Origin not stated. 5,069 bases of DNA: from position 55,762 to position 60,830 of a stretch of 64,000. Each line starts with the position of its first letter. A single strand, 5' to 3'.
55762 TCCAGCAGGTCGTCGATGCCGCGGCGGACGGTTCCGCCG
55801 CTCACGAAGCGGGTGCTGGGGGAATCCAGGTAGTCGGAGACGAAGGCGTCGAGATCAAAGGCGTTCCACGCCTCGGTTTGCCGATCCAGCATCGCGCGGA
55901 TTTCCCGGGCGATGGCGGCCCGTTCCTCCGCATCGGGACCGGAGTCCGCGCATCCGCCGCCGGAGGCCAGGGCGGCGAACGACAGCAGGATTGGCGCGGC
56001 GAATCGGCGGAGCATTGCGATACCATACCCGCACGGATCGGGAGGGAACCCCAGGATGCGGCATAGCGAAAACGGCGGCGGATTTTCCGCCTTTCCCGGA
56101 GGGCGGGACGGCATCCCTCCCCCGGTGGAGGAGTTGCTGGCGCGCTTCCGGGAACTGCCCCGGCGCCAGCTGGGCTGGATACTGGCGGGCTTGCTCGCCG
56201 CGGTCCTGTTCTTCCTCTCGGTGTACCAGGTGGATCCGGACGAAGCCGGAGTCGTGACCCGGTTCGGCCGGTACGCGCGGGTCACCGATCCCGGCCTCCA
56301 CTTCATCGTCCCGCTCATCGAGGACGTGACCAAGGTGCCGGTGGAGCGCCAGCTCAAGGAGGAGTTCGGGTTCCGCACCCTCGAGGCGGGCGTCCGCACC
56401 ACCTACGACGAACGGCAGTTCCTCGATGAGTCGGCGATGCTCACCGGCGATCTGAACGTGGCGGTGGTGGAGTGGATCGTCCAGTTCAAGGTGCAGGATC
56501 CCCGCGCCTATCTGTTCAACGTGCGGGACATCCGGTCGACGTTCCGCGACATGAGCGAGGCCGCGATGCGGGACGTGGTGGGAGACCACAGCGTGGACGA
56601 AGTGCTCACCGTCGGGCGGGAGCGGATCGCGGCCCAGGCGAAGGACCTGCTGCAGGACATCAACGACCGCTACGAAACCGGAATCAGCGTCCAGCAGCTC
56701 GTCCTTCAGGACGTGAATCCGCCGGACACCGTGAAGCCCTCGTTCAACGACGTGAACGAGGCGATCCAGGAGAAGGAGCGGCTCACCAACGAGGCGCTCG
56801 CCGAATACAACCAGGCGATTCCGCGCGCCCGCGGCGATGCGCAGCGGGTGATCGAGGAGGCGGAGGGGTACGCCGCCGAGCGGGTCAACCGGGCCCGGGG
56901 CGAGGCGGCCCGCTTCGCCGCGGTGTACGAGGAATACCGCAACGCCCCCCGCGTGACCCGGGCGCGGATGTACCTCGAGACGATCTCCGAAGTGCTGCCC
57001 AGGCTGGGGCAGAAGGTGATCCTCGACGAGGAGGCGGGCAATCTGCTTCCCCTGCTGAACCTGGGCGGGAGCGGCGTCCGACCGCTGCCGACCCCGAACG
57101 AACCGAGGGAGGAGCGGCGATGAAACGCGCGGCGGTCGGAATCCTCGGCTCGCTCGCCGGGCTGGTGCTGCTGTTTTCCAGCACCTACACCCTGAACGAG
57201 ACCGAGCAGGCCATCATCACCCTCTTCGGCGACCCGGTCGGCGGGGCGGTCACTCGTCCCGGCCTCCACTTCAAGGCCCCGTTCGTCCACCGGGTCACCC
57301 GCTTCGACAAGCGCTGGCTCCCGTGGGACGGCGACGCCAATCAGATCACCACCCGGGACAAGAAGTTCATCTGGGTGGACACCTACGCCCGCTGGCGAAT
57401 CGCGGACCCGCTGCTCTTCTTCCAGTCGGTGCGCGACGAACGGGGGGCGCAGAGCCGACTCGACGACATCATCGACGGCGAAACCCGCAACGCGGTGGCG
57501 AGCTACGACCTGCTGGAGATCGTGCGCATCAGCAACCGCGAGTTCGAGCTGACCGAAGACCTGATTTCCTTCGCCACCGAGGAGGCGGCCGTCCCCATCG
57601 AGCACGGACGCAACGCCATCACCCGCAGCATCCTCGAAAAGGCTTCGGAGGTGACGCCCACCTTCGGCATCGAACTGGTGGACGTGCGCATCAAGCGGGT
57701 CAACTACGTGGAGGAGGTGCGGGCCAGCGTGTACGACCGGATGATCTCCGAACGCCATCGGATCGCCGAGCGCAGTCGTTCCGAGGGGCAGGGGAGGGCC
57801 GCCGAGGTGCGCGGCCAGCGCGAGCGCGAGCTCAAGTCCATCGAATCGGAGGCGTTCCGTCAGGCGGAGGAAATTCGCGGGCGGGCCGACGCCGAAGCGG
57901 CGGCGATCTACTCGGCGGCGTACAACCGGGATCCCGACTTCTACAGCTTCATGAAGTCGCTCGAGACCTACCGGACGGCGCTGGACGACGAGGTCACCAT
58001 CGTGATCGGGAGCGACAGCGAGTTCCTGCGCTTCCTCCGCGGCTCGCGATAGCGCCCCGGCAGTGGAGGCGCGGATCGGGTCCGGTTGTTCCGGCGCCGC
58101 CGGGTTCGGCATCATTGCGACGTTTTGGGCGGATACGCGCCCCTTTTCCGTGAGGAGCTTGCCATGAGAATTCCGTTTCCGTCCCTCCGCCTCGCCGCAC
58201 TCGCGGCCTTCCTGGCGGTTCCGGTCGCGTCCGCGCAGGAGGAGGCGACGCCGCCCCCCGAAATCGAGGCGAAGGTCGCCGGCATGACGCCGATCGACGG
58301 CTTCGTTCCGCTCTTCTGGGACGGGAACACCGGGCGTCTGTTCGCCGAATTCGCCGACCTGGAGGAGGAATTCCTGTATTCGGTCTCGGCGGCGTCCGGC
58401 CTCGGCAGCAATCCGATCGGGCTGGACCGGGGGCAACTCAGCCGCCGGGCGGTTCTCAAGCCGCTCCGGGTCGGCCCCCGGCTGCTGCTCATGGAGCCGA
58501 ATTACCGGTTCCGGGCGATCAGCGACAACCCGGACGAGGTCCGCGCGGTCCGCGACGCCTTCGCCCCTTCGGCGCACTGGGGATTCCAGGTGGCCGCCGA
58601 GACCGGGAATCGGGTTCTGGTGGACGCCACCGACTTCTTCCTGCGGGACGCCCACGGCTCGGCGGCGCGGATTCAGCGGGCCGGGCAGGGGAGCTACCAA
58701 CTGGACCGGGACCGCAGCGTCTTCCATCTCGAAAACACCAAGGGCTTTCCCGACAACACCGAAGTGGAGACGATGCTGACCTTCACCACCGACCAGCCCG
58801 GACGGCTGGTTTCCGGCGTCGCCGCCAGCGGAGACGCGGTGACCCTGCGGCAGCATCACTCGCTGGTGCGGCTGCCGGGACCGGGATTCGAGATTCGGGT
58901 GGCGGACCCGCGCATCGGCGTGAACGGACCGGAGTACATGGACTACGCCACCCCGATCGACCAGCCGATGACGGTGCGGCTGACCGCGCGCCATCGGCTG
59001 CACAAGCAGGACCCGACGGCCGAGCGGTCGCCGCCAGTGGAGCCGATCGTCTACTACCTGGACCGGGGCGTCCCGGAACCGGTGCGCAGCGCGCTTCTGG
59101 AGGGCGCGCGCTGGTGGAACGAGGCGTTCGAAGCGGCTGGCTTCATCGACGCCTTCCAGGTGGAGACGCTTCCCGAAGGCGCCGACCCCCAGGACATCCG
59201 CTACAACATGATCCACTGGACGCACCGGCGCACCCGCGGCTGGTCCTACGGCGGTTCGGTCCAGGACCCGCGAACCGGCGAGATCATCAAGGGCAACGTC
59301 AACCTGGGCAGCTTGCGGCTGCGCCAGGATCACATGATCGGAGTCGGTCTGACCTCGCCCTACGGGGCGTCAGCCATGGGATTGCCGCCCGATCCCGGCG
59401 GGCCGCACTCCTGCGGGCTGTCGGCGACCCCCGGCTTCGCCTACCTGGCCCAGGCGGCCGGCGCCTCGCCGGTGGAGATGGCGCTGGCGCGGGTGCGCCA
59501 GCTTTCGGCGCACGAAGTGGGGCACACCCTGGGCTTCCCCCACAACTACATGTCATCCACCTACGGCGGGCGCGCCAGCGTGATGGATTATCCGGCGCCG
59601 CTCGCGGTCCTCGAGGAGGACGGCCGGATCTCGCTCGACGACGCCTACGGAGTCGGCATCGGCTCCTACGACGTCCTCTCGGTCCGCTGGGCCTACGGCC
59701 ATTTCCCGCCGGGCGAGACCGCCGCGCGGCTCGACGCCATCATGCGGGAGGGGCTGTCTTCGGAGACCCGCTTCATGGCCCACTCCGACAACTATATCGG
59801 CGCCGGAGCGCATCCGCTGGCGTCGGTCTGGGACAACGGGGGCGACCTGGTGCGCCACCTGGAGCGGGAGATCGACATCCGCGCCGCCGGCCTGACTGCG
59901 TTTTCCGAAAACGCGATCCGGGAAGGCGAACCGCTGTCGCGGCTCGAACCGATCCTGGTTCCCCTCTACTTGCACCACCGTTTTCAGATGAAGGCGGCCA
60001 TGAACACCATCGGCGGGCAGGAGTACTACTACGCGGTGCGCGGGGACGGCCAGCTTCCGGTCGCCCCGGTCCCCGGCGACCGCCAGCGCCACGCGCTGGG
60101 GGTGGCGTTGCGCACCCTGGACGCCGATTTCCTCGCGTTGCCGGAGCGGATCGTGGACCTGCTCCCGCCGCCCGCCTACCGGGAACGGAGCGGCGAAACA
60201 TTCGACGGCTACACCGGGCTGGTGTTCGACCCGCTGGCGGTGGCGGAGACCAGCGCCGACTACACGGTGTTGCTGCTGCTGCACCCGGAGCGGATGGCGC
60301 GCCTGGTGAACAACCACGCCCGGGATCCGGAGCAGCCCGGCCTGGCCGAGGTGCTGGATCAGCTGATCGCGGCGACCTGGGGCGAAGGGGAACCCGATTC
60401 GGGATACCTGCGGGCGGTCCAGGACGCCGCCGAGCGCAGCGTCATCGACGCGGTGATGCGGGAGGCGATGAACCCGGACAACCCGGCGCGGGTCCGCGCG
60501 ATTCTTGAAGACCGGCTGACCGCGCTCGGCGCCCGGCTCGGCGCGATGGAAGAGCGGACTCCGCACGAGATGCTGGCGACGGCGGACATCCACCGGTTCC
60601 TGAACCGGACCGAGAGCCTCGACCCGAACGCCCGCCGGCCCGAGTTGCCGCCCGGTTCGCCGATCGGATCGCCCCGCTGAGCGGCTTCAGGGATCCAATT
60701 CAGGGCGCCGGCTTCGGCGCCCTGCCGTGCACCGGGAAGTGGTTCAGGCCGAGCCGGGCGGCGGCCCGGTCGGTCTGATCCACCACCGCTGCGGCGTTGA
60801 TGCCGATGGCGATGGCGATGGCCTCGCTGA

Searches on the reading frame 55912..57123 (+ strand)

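Call 47: search_protein_families(library=pfam, proteins=[window:55912-57123:+], max_evalue=0.0001)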
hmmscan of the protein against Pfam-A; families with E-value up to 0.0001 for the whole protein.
window:55912-57123:+ (403 aa): 1 family
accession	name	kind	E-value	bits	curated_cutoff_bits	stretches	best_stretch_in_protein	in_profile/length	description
PF01145.31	Band_7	-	1.4e-29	103.8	23.6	1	106-300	2-166/176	SPFH domain / Band 7 family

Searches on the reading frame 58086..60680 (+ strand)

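Call 47: search_protein_families(library=pfam, proteins=[window:58086-60680:+], max_evalue=0.0001)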
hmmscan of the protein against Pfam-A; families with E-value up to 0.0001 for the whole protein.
window:58086-60680:+ (864 aa): 2 families
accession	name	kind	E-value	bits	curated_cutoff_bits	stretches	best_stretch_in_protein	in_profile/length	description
PF16313.11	DUF4953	-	2.5e-61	208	24.2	1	462-768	5-313/316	Met-zincin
PF17148.9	DUF5117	-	2.1e-32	112.9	27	1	134-307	19-188/189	Domain of unknown function (DUF5117)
